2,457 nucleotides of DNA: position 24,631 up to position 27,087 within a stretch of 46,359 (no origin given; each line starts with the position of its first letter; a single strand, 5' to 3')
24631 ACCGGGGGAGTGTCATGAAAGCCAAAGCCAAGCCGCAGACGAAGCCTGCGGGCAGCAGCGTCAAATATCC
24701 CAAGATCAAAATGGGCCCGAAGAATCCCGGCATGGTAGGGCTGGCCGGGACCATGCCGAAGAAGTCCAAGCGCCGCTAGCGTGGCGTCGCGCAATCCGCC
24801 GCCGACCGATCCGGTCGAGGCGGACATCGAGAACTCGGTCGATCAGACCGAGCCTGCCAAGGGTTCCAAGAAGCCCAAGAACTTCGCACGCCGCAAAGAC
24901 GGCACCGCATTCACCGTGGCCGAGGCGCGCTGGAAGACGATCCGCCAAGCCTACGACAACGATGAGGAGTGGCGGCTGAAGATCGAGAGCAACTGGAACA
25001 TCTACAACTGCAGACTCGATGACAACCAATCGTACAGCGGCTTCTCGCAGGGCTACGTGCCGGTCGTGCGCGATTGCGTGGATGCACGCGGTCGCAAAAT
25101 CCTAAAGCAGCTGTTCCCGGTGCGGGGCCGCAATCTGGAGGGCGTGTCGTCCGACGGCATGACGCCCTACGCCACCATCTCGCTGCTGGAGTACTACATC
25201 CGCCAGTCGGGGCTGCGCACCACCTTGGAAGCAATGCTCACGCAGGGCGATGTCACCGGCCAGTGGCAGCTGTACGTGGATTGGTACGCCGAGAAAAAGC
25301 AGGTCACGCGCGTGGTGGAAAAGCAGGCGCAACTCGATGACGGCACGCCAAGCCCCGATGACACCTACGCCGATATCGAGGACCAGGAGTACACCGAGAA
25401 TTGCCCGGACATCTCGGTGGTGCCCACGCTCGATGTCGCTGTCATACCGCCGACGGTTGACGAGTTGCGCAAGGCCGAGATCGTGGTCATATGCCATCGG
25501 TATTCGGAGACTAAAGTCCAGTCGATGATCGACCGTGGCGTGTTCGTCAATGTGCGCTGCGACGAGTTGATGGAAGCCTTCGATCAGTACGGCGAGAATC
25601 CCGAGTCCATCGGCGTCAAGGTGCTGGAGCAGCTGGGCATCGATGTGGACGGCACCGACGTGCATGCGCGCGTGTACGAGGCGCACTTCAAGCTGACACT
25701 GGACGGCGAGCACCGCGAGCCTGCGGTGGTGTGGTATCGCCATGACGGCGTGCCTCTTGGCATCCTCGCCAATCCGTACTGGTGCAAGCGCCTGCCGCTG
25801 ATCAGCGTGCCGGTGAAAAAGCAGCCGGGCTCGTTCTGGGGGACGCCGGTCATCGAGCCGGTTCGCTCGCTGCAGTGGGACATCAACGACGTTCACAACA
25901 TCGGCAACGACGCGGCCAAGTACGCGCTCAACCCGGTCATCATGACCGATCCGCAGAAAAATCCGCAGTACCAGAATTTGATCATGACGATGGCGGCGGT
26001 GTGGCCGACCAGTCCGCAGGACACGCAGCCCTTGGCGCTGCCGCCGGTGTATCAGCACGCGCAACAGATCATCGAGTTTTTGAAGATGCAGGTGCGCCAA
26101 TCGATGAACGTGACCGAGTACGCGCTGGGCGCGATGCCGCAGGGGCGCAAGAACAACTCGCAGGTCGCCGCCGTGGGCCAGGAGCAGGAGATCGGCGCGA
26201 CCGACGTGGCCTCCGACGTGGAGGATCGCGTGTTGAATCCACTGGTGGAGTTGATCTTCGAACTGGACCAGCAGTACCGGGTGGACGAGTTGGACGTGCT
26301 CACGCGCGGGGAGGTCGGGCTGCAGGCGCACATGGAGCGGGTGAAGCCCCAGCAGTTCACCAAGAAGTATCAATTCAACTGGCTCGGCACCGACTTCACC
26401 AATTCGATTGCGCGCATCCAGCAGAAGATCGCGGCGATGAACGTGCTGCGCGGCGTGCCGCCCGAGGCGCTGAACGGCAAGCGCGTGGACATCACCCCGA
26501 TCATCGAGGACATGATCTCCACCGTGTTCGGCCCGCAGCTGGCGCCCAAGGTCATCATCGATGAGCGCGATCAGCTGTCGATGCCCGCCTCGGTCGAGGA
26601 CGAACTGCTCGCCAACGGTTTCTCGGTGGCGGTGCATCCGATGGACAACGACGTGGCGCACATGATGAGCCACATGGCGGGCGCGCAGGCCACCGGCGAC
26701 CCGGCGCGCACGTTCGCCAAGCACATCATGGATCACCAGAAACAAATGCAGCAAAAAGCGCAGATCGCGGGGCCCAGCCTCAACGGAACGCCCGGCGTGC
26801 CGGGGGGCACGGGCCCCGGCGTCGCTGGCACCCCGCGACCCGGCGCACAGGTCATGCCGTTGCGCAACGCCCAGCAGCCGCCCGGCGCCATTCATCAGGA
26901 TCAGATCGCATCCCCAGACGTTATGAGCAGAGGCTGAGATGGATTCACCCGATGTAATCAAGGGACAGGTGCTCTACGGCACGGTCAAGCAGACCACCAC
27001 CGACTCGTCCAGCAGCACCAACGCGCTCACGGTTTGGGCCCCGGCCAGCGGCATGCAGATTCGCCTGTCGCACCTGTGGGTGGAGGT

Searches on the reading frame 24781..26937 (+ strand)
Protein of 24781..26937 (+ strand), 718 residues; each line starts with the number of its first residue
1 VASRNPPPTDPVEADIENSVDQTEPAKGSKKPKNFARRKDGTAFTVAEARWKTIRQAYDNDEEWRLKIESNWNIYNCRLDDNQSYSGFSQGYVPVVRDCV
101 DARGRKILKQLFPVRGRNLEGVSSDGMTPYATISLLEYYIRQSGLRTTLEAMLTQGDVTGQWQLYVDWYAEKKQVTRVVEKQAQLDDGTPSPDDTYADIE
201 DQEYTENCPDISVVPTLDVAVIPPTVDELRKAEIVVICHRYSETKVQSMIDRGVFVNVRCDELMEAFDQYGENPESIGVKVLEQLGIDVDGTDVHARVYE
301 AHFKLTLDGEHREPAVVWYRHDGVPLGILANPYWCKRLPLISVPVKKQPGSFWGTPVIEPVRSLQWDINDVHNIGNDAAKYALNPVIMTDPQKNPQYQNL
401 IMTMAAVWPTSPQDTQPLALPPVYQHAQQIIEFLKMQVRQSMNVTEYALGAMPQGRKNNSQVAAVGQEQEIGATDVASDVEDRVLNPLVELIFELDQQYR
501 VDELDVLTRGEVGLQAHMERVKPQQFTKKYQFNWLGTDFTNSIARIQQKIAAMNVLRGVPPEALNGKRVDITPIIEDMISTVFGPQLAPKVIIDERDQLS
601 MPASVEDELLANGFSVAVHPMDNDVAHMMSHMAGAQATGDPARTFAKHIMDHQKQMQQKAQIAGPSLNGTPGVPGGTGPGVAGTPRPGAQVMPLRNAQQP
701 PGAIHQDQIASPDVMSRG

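Call 9: search_protein_families(library=phrogs, proteins=[window:24781-26937:+], max_evalue=0.001)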
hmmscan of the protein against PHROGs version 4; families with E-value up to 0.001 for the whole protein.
window:24781-26937:+ (718 aa): 2 families
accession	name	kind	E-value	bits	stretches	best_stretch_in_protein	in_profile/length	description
phrog_332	-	connector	6.1e-13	49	1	137-548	115-457/560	head-tail adaptor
phrog_1216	-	head and packaging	1.7e-07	31.1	1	186-365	189-368/714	portal protein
